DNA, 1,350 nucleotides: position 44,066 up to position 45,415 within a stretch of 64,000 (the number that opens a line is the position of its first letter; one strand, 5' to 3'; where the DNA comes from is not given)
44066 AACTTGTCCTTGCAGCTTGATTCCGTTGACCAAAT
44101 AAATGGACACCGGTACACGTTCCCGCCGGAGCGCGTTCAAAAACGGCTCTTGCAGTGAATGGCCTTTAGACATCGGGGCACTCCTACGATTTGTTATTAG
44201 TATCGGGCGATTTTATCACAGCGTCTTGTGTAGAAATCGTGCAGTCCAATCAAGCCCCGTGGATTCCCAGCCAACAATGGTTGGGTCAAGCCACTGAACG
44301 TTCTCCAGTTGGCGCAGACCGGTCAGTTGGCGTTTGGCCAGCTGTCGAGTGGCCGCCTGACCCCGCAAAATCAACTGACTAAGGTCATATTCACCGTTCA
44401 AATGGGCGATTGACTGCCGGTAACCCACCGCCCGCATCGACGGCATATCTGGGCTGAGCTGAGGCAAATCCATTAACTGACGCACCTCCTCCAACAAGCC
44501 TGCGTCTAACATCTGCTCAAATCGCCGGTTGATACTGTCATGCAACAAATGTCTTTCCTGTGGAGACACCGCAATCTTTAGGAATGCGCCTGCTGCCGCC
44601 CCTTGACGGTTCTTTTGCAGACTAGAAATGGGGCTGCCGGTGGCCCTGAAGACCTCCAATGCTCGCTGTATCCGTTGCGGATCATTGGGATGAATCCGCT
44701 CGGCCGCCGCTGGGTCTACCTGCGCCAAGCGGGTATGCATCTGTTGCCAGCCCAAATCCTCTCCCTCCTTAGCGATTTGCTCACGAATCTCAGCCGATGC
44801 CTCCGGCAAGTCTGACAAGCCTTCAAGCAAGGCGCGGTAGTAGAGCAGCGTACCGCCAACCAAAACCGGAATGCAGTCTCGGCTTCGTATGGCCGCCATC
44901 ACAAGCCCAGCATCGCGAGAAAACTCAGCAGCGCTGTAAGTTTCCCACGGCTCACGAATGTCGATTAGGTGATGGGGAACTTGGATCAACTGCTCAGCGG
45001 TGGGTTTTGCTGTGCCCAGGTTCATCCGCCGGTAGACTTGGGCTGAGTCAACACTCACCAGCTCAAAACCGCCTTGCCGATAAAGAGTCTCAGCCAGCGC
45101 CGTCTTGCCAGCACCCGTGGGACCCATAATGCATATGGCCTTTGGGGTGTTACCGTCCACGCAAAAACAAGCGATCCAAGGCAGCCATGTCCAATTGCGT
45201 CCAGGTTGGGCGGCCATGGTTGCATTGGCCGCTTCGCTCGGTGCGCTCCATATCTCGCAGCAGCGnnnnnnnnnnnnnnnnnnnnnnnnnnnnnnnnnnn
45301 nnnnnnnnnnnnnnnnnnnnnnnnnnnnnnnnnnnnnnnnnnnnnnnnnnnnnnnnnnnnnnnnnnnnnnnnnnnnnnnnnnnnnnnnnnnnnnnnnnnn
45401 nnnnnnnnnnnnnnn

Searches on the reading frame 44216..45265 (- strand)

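Call 39: search_protein_families(library=pfam, proteins=[window:44216-45265:-], max_evalue=0.0001)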
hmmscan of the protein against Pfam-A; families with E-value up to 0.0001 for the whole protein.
window:44216-45265:- (349 aa): 2 families
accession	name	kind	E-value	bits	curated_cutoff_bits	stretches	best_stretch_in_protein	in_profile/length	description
PF01715.23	IPPT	-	1e-83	281.2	23.6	1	76-318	1-241/243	IPP transferase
PF01745.22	IPT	-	4.7e-07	29.9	20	1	44-96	4-56/233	Isopentenyl transferase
